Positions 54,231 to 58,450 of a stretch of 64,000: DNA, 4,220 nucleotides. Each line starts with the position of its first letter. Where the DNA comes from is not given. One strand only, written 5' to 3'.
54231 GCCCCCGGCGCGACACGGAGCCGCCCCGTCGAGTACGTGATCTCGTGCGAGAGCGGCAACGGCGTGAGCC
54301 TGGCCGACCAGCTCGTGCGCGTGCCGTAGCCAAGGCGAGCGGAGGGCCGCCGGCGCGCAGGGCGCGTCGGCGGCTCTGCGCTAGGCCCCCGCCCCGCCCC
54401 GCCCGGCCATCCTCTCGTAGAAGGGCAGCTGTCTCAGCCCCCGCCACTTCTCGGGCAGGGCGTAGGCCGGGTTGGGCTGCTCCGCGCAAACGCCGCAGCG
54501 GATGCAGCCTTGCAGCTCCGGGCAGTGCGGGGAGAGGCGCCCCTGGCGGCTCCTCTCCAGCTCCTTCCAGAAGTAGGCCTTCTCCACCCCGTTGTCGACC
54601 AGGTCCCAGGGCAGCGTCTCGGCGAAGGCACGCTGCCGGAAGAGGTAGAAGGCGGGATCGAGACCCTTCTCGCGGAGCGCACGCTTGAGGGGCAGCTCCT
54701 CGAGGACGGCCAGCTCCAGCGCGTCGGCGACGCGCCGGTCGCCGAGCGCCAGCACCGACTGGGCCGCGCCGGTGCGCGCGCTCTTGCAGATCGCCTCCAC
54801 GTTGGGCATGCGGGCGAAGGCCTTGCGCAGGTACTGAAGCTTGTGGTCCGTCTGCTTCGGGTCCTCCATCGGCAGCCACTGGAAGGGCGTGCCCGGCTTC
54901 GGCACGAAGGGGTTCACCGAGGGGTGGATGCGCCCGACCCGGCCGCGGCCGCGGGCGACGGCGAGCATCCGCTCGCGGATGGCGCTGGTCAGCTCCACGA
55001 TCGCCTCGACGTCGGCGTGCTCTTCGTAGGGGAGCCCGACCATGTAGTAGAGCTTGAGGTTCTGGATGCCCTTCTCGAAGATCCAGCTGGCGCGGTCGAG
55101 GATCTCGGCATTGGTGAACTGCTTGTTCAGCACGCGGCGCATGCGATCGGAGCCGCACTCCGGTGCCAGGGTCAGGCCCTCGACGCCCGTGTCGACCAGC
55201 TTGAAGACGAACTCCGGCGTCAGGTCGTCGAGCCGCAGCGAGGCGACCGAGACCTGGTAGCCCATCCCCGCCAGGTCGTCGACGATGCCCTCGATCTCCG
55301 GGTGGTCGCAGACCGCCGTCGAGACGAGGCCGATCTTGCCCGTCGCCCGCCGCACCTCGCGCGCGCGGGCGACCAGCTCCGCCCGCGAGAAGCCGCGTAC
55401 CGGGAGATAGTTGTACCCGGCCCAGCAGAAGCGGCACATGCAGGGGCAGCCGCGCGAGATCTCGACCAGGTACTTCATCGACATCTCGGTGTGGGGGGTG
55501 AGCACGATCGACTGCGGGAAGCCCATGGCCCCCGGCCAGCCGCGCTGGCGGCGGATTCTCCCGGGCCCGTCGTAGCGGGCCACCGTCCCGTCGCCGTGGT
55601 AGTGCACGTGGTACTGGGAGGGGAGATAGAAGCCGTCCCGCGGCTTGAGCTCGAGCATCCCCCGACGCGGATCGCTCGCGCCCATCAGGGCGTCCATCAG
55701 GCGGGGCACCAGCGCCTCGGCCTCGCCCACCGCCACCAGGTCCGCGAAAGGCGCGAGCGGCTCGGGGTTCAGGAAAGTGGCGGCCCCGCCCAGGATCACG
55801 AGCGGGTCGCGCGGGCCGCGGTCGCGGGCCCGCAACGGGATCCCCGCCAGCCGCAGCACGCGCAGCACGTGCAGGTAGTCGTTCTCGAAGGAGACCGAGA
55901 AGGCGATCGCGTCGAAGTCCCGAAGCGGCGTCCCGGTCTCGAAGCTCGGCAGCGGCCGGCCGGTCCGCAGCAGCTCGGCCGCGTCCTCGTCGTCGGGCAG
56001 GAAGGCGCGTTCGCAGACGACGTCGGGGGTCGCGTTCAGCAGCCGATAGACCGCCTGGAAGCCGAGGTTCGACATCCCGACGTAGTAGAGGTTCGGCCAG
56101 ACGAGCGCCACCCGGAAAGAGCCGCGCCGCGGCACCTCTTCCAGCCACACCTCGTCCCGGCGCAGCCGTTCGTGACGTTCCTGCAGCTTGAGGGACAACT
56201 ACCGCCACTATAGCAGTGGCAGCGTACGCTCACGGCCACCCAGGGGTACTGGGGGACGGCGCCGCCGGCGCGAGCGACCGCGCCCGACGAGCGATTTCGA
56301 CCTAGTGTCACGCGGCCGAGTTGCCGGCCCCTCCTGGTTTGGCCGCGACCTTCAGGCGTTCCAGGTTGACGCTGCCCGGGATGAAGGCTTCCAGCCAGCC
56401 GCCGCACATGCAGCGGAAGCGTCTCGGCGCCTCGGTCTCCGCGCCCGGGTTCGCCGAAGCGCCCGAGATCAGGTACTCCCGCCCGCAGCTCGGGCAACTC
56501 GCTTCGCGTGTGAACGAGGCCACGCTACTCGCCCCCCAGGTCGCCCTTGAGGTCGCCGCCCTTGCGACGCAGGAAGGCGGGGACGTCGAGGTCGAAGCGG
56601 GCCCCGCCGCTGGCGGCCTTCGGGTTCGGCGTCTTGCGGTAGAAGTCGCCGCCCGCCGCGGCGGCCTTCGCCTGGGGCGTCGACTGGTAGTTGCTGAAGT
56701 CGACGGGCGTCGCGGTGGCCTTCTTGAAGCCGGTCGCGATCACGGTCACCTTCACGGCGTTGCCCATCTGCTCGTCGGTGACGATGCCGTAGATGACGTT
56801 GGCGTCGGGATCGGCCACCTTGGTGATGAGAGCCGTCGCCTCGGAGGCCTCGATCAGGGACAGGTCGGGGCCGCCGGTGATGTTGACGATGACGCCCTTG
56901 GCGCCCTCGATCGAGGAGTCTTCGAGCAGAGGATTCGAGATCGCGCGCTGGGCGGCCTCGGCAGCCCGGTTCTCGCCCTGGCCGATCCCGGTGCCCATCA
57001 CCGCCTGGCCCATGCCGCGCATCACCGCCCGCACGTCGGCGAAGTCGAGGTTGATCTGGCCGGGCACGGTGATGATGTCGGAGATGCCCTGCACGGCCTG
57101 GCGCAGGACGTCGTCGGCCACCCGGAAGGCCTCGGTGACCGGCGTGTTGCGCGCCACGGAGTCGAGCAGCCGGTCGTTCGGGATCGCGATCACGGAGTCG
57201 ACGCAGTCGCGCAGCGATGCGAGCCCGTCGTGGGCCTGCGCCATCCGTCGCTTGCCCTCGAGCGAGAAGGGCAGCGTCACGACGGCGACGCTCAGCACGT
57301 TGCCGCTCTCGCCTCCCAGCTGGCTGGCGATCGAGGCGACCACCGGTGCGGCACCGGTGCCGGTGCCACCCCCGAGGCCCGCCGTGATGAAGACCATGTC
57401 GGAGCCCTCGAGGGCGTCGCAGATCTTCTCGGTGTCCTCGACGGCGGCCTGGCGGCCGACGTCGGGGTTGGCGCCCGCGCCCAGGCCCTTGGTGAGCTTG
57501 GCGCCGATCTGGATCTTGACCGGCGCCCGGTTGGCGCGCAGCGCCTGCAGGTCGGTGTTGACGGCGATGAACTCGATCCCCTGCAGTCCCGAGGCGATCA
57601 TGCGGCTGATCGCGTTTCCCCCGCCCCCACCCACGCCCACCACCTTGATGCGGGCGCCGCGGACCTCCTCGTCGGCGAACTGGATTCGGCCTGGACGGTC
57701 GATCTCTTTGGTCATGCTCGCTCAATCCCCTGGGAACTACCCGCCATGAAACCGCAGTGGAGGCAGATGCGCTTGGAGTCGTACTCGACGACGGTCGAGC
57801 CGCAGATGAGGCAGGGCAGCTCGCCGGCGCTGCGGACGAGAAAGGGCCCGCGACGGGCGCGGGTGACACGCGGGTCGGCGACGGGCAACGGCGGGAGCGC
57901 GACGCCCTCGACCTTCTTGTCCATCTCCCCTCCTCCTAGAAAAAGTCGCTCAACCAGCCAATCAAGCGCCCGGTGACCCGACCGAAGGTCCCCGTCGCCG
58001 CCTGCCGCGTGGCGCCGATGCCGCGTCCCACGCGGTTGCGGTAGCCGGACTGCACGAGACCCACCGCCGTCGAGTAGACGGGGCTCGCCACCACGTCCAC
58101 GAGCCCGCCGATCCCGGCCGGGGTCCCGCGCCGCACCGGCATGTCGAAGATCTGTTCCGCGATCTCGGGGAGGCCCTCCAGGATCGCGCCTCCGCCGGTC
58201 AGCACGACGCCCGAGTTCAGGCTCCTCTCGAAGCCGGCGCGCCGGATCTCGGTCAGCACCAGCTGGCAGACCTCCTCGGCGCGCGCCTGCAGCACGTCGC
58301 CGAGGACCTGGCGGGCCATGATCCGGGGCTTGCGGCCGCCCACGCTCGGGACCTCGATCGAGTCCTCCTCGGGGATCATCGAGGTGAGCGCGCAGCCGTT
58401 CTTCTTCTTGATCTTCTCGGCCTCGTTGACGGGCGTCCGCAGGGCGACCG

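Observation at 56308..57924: Two Cys4 zinc-ribbon micro-ORFs bracket ftsZ inside an otherwise canonical dcw cluster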

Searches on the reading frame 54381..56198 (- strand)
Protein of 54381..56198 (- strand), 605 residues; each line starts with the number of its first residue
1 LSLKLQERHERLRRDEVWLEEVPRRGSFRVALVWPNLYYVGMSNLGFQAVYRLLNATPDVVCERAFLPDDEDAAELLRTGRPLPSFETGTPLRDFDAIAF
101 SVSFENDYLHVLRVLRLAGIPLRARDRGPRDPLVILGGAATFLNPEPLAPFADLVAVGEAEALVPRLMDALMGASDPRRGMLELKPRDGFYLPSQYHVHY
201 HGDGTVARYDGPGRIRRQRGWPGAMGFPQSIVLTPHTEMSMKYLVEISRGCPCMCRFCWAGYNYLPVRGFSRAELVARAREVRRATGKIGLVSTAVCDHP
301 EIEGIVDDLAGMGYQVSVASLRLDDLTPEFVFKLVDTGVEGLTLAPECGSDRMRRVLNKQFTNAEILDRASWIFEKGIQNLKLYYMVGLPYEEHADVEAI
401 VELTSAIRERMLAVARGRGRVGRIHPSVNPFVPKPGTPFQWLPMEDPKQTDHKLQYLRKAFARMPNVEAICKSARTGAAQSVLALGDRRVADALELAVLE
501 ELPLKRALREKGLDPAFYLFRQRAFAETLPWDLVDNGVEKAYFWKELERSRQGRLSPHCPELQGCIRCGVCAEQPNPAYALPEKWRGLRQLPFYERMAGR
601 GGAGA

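Call 3: search_protein_families(library=pfam, proteins=[window:54381-56198:-], max_evalue=1)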
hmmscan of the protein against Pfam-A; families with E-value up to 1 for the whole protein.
window:54381-56198:- (605 aa): 3 families
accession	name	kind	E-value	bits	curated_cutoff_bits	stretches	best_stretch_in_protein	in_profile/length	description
PF19864.5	Radical_SAM_N2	-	1e-43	148.8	29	1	46-193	1-151/151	Radical SAM proteins, N-terminal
PF04055.27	Radical_SAM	-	1.5e-14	54.9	29.5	1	245-403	1-165/166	Radical SAM superfamily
PF02310.24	B12-binding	-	0.0018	18.6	32.1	1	93-166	50-119/121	B12 binding domain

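Call 4: search_protein_families(library=ncbifam, proteins=[window:54381-56198:-], max_evalue=1)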
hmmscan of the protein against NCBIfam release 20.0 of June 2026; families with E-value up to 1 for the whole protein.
window:54381-56198:- (605 aa): 15 families
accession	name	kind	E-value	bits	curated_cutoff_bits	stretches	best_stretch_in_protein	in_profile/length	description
TIGR03960.1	rSAM_fuse_unch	hypoth_equivalog_domain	5.6e-113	378.5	462.3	1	28-571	30-598/605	TIGR03960 family B12-binding radical SAM protein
TIGR04013.1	B12_SAM_MJ_1487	hypoth_equivalog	1.9e-12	46.7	251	3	343-451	270-366/382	TIGR04013 family B12-binding domain/radical SAM domain-containing protein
NF050148.1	rSAM_ApyD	equivalog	1.2e-08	33.8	750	1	235-406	191-365/645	RiPP biosynthesis radical SAM protein ApyD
TIGR04072.2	rSAM_ladder_B12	equivalog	4.3e-08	32.2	360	2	243-400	181-342/443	lipid biosynthesis B12-binding/radical SAM protein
TIGR04385.1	B12_rSAM_cofa1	equivalog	5.1e-07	29.3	450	1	245-408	198-365/438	B12 lower ligand biosynthesis radical SAM protein BzaD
TIGR04190.1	B12_SAM_Ta0216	equivalog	7.5e-07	28.1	500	1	342-436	329-419/554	TIGR04190 family B12-binding domain/radical SAM domain protein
TIGR04014.1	B12_SAM_MJ_0865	equivalog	0.00012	21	360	1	245-406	163-335/434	methyl-coenzyme M reductase glutamine C-methyltransferase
TIGR03994.1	rSAM_HemZ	equivalog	0.018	14.2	321.4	1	318-406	177-265/401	coproporphyrinogen dehydrogenase HemZ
TIGR04479.1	bcpD_PhpK_rSAM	subfamily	0.029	12.8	600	1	322-403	325-405/504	PhpK family radical SAM P-methyltransferase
TIGR03975.1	rSAM_ocin_1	subfamily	0.03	12.8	281.85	1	149-404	179-427/606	RiPP maturation radical SAM C-methyltransferase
NF033712.0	B12_rSAM_KedN5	subfamily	0.034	12.4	700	1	244-277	197-231/624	KedN5 family methylcobalamin-dependent radical SAM C-methyltransferase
TIGR02026.1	BchE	equivalog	0.037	12.9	481.35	0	244-258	196-210/497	magnesium-protoporphyrin IX monomethyl ester anaerobic oxidative cyclase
TIGR01579.1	MiaB-like-C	equivalog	0.052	12.8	357.05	1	235-406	133-317/416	tRNA (N(6)-L-threonylcarbamoyladenosine(37)-C(2))-methylthiotransferase MtaB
NF033070.1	rSAM_AprD4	equivalog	0.15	10.9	500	1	320-402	279-361/456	AprD4 family radical SAM diol-dehydratase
TIGR04367.1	HpnR_B12_rSAM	equivalog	0.28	9.7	650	0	245-262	189-206/490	hopanoid C-3 methylase HpnR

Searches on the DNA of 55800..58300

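Call 48: search_rna_families(source=window, start=55800, end=58300, threshold=evalue, max_evalue=1)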
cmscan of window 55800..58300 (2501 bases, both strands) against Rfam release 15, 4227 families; matches with E-value up to 1: 0.
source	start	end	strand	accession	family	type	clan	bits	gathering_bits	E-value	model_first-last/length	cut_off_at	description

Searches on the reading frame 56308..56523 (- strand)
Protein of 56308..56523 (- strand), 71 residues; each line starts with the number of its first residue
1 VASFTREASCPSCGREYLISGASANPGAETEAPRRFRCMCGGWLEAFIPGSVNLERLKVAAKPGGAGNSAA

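Call 3: search_protein_families(library=pfam, proteins=[window:56308-56523:-], max_evalue=1)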
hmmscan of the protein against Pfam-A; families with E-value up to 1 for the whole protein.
window:56308-56523:- (71 aa): 1 family
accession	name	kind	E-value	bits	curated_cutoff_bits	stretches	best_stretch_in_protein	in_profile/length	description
PF24460.1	DUF7575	-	0.031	14.1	28.5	1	7-16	3-12/28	Domain of unknown function (DUF7575)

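Call 4: search_protein_families(library=ncbifam, proteins=[window:56308-56523:-], max_evalue=1)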
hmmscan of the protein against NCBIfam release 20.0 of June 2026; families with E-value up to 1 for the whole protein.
window:56308-56523:- (71 aa): 1 family
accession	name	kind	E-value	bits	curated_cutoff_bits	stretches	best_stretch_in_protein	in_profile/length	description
NF041913.1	HVO_2142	equivalog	0.043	13.7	90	1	8-22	12-26/48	HVO_2142 family zinc finger protein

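Call 6: find_homologous_proteins(query=window:56308-56523:-, max_evalue=0.01)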
Query window:56308-56523:- (71 aa): 32 proteins with E <= 0.01 among 32 candidates.
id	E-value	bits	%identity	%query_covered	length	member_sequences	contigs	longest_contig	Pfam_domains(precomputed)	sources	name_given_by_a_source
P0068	3.2e-40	153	100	100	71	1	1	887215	-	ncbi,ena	-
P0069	1.8e-32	128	83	100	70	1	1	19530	-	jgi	jgi:hypothetical protein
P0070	2.2e-31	125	79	99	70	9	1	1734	-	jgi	jgi:hypothetical protein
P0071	3.2e-31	124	83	93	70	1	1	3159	-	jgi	jgi:hypothetical protein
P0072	5.0e-31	124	80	99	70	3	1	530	-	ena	-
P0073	1.7e-30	122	79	99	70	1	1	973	-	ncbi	-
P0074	7.2e-30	120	77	100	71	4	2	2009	-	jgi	jgi:hypothetical protein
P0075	1.1e-29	119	79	100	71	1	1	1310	-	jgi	jgi:hypothetical protein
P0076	7.3e-29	117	76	99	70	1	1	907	-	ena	-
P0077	1.2e-28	116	73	99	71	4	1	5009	-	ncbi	-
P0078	2.7e-28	115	83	89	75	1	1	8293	-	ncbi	-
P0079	8.3e-28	113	73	99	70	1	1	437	-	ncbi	-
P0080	1.3e-27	113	81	87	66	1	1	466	-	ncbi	-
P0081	6.8e-27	110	70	100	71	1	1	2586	-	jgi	jgi:hypothetical protein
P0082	1.0e-26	110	79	87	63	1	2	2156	-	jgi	jgi:hypothetical protein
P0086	4.3e-26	108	77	87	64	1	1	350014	-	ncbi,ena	-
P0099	5.4e-18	82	61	86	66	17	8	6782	-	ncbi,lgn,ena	-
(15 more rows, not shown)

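Call 11: find_encoding_contigs(protein=P0099, flank=6000, max_places=4)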
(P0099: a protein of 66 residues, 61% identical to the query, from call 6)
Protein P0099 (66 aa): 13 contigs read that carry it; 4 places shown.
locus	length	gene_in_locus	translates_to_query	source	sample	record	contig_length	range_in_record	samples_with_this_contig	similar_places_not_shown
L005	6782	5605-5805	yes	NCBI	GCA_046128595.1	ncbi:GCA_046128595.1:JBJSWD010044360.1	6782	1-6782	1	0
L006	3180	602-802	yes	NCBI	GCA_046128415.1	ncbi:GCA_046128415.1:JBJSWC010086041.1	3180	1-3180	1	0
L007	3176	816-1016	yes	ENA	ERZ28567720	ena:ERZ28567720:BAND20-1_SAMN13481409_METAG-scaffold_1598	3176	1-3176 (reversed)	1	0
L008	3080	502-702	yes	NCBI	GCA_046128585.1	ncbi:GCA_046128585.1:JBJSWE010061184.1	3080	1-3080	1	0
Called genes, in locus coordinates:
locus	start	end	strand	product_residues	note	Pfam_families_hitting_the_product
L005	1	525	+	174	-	?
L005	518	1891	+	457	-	PF01225:Mur_ligase, PF08245:Mur_ligase_M, PF02875:Mur_ligase_C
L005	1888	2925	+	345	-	PF08478:POTRA_1, PF03799:FtsQ_DivIB_C (faint)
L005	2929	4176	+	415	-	PF02491:SHS2_FTSA, PF06277:EutA, PF06723:MreB_Mbl, PF11104:PilM_2, PF14450:FtsA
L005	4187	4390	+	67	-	-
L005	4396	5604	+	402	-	PF00091:Tubulin, PF12327:FtsZ_C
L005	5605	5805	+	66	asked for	-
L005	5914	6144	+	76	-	PF01402:RHH_1 (weak)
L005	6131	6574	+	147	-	PF01850:PIN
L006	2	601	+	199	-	?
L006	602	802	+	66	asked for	-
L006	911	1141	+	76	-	PF01402:RHH_1 (weak)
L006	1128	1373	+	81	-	PF01850:PIN (weak)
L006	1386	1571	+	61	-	-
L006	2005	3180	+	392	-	?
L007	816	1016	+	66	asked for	-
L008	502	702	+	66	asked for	-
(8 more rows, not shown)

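Call 36: predict_structure(alignment_id=A2)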
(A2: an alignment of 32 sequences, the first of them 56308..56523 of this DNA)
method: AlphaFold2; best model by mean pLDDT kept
length: 71 residues; sequences in the alignment: 32
mean_pLDDT: 80.4   pTM: 0.64
mean pLDDT of the five models: 80.4, 80.3, 80.1, 79.6, 77.8
residues with pLDDT >= 90: 21; 70-90: 37; 50-70: 8; < 50: 5
segments of 3 or more residues with pLDDT < 50: 67-71
pLDDT, mean of each block of 10 residues (from residue 1): 85 90 73 89 89 84 58 36
secondary structure, 60 per line:
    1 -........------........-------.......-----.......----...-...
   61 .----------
elements in order: E2-9 E16-23 E31-37 E43-49 E58-61

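Call 45: search_solved_structures(query=A2, max_evalue=10)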
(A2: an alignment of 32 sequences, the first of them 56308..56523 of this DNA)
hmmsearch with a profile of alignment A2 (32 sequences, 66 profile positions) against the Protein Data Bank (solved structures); distinct sequences matched with E-value up to 10: 8.
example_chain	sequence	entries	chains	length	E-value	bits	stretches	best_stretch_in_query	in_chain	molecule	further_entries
5b3h_C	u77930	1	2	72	0.015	18.2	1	9-44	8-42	Zinc finger protein JACKDAW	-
3d2w_A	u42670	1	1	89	0.039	16.9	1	31-49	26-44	TAR DNA-binding protein 43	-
1n0z_A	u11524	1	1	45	0.11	15.4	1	3-16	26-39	ZNF265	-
4q1q_A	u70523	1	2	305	0.62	13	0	12-46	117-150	Adhesin/invasin TibA autotransporter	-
5li0_4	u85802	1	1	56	1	12.3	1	8-20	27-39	50S ribosomal protein L32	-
7zok_A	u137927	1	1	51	1.2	12.1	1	9-43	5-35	Adventurous gliding motility protein X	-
4wce_Z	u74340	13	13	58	1.3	12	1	9-20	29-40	50S ribosomal protein L32 | Large ribosomal subunit protein bL32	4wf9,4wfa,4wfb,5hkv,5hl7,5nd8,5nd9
2m0d_A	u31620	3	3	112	5.1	10.1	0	9-21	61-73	Zinc finger and BTB domain-containing protein 17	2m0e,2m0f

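Call 56: find_encoding_contigs(protein=P0068, flank=3000, max_places=2)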
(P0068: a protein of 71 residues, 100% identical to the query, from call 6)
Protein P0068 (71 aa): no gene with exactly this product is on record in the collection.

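Call 76: search_dna_similar(query=window:56308-56523:-, collection=plasmids, mode=protein, max_evalue=0.01, max_rows=10)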
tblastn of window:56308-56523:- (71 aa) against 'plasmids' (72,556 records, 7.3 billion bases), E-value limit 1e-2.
No match.

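Call 78: search_dna_similar(query=window:56308-56523:-, collection=phages, mode=protein, max_evalue=0.01, max_rows=10)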
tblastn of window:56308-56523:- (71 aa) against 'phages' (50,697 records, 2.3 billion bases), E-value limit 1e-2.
No match.

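Call 82: search_protein_families(library=phrogs, proteins=[window:56308-56523:-, P0086], max_evalue=0.1)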
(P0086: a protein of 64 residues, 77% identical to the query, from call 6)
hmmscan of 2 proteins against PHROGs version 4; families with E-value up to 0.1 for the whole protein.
window:56308-56523:- (71 aa): 0 families

P0086 (64 aa): 0 families

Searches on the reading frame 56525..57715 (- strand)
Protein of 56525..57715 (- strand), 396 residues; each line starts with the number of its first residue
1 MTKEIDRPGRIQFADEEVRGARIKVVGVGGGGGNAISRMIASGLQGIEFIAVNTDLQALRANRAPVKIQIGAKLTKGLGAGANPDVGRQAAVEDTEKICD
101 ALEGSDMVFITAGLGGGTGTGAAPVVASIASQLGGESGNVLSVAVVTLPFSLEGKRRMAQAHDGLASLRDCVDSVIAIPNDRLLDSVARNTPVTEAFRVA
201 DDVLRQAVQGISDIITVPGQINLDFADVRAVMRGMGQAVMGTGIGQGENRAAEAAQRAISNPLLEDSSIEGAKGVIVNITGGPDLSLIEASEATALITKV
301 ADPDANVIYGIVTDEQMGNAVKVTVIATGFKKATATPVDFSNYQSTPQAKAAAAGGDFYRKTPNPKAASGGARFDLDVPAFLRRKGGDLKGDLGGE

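Call 3: search_protein_families(library=pfam, proteins=[window:56525-57715:-], max_evalue=1)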
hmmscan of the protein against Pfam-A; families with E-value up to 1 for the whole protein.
window:56525-57715:- (396 aa): 5 families
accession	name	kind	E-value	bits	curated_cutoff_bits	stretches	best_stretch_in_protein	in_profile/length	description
PF00091.31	Tubulin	-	5.1e-45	154.5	33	1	22-186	1-188/190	Tubulin/FtsZ family, GTPase domain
PF12327.13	FtsZ_C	-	8.5e-33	113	27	1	236-331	1-95/95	FtsZ family, C-terminal domain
PF13809.12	Tubulin_2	-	0.0021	17.8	27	1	79-151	116-208/356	Tubulin like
PF13685.12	Fe-ADH_2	-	0.0038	17.7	28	1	18-54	70-106/149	Iron-containing alcohol dehydrogenase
PF00899.27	ThiF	-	0.12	12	28.1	1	16-50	16-50/238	ThiF family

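Call 51: find_related_loci(query=window:56525-57715:-, collection=metagenome_contigs, flank=2500)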
Query window:56525-57715:- (396 aa) in metagenome_contigs; peptide patterns used: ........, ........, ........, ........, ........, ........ (x = any residue, [..] = any of these).
456 stretches matched a pattern; 315 encode a relative of the query (tblastn E <= 1e-3); the best 80 are kept; 80 distinct loci.
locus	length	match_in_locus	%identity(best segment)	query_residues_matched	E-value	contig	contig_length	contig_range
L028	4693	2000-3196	89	1-388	0e+0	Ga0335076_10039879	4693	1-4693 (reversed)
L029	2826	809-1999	87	1-392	0e+0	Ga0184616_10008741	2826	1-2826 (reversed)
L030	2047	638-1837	89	1-388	0e+0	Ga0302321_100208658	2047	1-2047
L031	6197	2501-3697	88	1-388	0e+0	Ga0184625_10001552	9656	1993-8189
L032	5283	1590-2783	88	1-388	0e+0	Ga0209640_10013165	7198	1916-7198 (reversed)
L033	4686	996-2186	88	1-388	0e+0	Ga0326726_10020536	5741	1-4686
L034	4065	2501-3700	88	1-388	0e+0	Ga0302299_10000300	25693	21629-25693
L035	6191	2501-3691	88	1-388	0e+0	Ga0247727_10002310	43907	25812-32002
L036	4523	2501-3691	88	1-388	0e+0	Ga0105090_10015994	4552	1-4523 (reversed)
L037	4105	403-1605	87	1-392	0e+0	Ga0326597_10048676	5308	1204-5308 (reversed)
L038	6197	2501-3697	88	1-388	0e+0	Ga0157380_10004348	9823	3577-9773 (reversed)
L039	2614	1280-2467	88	1-388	0e+0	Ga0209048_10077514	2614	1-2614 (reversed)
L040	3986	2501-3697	87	1-388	0e+0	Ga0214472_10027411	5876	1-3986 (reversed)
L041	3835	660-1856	87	1-388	0e+0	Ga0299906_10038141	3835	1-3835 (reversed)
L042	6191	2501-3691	87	1-388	0e+0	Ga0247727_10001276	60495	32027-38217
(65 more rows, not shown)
